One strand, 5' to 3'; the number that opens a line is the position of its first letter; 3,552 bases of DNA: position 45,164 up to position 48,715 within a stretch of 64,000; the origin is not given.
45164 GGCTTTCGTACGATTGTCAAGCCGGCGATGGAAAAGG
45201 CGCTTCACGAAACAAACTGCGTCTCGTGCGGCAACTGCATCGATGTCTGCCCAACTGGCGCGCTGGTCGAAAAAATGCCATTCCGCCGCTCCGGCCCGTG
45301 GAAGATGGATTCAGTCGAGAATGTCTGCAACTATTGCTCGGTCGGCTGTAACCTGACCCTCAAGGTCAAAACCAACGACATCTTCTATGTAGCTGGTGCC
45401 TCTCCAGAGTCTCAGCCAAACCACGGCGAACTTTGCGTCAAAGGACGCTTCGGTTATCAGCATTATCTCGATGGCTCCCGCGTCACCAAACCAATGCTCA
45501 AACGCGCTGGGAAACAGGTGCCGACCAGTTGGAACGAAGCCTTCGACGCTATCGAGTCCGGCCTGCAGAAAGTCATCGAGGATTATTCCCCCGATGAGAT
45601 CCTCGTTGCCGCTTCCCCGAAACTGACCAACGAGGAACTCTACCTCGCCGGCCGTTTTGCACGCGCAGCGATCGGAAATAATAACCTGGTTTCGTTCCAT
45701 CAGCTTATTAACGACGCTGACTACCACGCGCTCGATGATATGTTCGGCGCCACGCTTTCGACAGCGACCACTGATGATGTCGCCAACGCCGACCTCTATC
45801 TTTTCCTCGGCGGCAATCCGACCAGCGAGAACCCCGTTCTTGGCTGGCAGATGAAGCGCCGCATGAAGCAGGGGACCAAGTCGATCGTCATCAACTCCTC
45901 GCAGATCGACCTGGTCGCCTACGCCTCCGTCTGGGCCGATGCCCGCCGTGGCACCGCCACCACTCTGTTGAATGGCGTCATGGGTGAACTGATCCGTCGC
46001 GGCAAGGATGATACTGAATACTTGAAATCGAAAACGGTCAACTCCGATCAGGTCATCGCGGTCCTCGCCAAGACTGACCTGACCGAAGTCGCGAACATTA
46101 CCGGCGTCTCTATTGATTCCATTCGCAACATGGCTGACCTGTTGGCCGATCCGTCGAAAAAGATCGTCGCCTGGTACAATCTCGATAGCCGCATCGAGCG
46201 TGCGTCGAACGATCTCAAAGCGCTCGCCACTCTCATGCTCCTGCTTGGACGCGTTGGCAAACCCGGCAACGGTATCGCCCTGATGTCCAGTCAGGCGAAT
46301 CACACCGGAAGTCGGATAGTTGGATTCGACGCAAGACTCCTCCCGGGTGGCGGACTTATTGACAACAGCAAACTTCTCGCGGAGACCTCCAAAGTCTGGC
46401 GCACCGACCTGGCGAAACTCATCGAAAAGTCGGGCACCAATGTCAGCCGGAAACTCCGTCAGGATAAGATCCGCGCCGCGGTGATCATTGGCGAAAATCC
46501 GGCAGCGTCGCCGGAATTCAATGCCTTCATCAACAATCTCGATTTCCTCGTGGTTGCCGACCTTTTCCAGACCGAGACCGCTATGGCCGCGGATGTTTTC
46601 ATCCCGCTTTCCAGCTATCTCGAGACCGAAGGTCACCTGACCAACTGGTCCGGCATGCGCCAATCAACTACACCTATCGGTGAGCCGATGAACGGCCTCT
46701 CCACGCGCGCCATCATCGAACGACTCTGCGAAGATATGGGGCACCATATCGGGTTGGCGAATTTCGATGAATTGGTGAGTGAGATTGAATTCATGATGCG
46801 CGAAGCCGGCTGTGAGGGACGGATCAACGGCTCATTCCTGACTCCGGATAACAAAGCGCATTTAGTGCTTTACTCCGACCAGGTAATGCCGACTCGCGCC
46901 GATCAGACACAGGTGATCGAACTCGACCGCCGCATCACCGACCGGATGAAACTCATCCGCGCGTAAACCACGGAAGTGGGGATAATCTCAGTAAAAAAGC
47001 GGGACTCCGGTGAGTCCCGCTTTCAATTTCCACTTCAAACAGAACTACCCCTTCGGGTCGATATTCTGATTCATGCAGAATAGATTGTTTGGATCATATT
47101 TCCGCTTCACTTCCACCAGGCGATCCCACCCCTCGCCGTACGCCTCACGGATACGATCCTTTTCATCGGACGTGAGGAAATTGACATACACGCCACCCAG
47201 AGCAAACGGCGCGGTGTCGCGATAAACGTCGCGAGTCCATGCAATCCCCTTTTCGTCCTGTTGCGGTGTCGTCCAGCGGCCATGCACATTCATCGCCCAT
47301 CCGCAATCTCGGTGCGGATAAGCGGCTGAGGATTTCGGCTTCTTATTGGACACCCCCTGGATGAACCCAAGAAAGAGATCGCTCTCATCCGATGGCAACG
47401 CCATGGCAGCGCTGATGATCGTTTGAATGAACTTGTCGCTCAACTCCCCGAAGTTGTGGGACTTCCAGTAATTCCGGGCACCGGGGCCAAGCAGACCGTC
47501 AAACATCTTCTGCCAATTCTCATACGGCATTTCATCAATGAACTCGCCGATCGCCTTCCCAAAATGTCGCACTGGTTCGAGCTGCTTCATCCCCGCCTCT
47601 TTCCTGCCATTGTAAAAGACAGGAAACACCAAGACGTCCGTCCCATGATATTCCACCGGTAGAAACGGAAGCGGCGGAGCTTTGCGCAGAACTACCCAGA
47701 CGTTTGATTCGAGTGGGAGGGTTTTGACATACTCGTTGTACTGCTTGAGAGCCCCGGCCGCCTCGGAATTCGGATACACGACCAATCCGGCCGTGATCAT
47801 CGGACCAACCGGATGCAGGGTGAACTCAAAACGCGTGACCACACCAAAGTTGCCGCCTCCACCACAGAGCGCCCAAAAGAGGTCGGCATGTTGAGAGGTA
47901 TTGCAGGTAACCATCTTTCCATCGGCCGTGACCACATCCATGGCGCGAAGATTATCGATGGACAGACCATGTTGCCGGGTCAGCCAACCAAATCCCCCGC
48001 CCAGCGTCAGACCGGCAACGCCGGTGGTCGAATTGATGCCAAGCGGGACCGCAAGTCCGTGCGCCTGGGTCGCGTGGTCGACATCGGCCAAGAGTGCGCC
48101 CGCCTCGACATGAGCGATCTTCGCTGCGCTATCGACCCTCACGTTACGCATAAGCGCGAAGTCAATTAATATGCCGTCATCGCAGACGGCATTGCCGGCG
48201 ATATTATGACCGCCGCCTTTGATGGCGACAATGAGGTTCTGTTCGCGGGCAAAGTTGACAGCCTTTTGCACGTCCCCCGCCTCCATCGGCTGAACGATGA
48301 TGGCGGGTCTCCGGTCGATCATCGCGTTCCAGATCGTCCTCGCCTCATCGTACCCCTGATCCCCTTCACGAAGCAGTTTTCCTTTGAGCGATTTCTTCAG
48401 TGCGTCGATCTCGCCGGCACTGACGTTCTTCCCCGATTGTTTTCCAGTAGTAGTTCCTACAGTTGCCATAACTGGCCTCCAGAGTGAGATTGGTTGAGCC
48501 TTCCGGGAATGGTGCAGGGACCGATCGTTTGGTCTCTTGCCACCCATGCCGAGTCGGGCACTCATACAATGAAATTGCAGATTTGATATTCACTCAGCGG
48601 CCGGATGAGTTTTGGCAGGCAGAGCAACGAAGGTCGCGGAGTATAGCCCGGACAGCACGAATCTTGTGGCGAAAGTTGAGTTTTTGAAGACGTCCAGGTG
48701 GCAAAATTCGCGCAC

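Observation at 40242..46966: Bfu/Stn-like putative electron-bifurcating operon: NuoE-like, NuoF-like with extra Fe-S domains, and a giant 2Fe-2S/GltD/pseudo-formate-dehydrogenase fusion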

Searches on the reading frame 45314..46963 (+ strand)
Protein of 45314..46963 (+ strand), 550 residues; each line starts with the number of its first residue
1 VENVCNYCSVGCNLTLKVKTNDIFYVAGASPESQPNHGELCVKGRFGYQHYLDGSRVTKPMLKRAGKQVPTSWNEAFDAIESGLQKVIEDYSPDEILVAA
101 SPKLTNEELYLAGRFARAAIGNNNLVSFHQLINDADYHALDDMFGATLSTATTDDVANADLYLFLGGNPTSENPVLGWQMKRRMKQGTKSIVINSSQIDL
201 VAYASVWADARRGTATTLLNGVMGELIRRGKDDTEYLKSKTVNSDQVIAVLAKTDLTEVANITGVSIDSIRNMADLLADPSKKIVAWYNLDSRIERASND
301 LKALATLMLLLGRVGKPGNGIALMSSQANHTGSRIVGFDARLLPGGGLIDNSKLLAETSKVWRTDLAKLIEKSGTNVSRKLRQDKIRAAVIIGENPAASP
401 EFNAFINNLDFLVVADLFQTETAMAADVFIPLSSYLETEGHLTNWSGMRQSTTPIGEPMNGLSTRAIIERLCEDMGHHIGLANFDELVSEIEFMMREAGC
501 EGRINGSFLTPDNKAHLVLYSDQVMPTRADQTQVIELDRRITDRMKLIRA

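Call 31: search_solved_structures(query=window:45314-46963:+, max_evalue=1e-30, show_alignments=5)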
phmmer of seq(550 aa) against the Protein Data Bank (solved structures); distinct sequences matched with E-value up to 1e-30: 13.
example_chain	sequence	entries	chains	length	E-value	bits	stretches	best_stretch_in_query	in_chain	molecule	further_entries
7qv7_S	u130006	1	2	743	1.2e-60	209.2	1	3-491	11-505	Hydrogen dependent carbon dioxide reductase subunit FdhF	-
9t1s_L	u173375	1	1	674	9.8e-55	189.7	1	2-485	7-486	formate dehydrogenase (coenzyme F420)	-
8rqz_C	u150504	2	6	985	8.7e-54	186.6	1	3-460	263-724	Probable oxidoreductase YjgC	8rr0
9gzq_A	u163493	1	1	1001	9e-54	186.6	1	3-460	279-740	Probable oxidoreductase YjgC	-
1aa6_A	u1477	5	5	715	9.9e-50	173.2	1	3-493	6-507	FORMATE DEHYDROGENASE H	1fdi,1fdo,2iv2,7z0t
7bkb_D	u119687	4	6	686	1.3e-49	172.8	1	3-447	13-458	Formate dehydrogenase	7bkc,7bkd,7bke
7vw6_A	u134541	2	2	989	1.9e-49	172.3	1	1-459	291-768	Formate dehydrogenase | Tungsten-containing formate dehydrogenase alpha subunit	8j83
7e5z_A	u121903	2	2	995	1.9e-49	172.3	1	1-459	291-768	Formate dehydrogenase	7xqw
9wxb_B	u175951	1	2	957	3e-46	161.8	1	3-491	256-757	Formate dehydrogenase alpha subunit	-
6tg9_A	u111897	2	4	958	7e-43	150.6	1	3-491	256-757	Formate dehydrogenase subunit alpha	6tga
8oh5_C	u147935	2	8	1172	5.7e-42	147.6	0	3-181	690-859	Formate dehydrogenase-O, major subunit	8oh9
9bov_A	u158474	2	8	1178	2.3e-40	142.3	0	3-332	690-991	Molybdopterin oxidoreductase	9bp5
3ml1_A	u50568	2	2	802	3e-34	122.1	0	5-246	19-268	Periplasmic nitrate reductase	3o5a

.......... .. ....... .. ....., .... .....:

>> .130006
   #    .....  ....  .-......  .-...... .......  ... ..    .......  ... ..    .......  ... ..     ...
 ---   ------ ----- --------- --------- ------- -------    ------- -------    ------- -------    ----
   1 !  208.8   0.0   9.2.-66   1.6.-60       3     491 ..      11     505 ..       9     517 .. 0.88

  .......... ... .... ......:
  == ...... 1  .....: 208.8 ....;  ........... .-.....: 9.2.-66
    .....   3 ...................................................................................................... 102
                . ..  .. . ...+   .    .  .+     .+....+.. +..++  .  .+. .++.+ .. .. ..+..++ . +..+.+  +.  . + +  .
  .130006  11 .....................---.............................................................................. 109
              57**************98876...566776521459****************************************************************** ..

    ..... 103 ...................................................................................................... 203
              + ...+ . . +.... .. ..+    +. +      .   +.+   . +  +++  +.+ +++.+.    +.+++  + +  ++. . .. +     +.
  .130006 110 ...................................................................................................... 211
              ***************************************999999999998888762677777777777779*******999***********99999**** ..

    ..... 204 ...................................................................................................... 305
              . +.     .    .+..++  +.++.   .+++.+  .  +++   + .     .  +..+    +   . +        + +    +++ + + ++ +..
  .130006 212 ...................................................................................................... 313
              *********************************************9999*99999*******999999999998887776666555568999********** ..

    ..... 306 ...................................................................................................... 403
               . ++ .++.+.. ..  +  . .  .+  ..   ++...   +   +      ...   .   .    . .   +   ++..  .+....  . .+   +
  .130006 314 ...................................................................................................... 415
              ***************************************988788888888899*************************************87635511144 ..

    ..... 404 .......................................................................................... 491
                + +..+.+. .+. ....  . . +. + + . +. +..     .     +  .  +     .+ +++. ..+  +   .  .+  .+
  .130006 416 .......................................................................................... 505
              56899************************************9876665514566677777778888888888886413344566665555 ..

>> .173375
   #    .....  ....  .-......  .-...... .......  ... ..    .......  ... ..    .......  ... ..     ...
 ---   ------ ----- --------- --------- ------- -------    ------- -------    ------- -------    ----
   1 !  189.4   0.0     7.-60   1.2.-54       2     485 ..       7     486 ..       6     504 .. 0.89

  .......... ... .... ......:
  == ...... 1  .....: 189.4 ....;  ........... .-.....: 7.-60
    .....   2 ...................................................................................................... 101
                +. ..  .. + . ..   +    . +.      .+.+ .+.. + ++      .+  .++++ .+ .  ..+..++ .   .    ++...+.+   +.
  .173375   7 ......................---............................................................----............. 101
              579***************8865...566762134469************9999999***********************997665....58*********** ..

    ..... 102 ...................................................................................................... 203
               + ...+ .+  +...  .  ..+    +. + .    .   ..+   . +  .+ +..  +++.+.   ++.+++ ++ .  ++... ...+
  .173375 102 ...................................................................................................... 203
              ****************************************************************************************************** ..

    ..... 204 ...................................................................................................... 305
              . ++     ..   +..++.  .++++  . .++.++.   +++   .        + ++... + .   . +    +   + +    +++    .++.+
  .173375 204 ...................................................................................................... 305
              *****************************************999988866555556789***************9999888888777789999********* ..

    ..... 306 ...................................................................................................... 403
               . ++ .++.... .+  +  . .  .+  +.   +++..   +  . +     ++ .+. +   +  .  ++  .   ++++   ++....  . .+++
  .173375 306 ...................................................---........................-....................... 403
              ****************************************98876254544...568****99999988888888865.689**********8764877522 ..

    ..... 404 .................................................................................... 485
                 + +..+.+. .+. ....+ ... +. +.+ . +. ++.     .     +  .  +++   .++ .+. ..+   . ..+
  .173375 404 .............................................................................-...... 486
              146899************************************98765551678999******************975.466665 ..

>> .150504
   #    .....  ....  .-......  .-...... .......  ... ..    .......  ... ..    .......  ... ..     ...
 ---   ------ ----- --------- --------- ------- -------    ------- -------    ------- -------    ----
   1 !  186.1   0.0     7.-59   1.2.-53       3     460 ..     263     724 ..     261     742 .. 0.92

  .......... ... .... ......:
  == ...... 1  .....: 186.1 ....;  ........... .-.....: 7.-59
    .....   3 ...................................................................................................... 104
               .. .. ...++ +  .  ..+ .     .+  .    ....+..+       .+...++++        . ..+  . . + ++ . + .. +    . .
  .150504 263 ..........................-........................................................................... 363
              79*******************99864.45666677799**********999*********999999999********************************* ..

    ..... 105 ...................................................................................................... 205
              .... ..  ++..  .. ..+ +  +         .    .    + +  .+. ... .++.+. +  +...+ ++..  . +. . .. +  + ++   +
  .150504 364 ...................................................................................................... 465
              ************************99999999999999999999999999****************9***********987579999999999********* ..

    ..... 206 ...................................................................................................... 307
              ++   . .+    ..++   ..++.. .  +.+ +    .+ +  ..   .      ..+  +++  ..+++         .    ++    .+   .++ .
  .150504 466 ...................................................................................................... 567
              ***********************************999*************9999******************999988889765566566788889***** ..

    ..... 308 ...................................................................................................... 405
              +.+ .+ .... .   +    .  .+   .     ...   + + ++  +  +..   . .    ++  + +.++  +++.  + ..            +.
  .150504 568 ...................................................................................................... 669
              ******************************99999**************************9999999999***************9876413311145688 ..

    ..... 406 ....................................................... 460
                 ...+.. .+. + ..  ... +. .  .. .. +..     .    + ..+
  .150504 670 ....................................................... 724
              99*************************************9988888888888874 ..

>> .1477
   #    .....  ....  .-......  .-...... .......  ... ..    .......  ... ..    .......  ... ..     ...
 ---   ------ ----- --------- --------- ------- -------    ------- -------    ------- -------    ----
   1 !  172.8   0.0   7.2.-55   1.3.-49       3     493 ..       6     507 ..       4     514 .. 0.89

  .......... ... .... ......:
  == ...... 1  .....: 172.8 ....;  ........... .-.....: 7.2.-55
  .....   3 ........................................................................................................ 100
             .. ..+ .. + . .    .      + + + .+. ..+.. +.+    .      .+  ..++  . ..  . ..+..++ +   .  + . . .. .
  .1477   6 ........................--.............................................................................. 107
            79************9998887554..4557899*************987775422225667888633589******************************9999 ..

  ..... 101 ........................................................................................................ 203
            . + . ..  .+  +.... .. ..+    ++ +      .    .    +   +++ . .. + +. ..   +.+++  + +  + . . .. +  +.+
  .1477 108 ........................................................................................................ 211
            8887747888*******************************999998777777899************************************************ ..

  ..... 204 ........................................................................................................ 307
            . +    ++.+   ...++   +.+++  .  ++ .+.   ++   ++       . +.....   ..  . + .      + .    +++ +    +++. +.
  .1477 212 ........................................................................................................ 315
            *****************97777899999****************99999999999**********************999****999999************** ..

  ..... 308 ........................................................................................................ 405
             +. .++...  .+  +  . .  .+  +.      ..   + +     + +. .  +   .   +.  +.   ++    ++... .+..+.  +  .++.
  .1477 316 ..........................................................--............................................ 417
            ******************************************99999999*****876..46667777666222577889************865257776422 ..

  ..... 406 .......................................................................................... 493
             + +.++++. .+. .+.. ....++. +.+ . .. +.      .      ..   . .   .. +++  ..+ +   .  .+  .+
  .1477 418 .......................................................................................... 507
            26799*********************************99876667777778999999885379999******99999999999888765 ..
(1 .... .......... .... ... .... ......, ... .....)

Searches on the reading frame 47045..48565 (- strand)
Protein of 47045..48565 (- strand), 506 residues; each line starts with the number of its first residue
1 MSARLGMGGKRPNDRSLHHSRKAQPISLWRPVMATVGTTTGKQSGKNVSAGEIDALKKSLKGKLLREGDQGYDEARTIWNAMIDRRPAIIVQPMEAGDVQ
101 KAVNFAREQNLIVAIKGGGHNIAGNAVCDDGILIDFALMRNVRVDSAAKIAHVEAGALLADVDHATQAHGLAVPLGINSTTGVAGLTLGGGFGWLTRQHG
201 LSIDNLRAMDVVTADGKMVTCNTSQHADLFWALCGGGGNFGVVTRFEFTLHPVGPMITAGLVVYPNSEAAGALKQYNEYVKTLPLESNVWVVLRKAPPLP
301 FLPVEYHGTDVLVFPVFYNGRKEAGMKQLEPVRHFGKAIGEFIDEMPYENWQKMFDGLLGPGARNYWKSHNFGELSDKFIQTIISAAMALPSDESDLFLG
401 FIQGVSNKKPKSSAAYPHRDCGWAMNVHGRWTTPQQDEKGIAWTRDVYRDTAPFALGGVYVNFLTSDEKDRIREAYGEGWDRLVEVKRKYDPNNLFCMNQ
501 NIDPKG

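Call 30: search_protein_families(library=pfam, proteins=[window:47045-48565:-], max_evalue=0.001)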
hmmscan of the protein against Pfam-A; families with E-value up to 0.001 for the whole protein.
window:47045-48565:- (506 aa): 2 families
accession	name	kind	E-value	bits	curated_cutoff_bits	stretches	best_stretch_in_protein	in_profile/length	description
PF01565.28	FAD_binding_4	-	1.2e-31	109.7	26.4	1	87-222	1-139/139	FAD binding domain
PF08031.17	BBE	-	5.6e-15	55.5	20.6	1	459-502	1-44/45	Berberine and berberine like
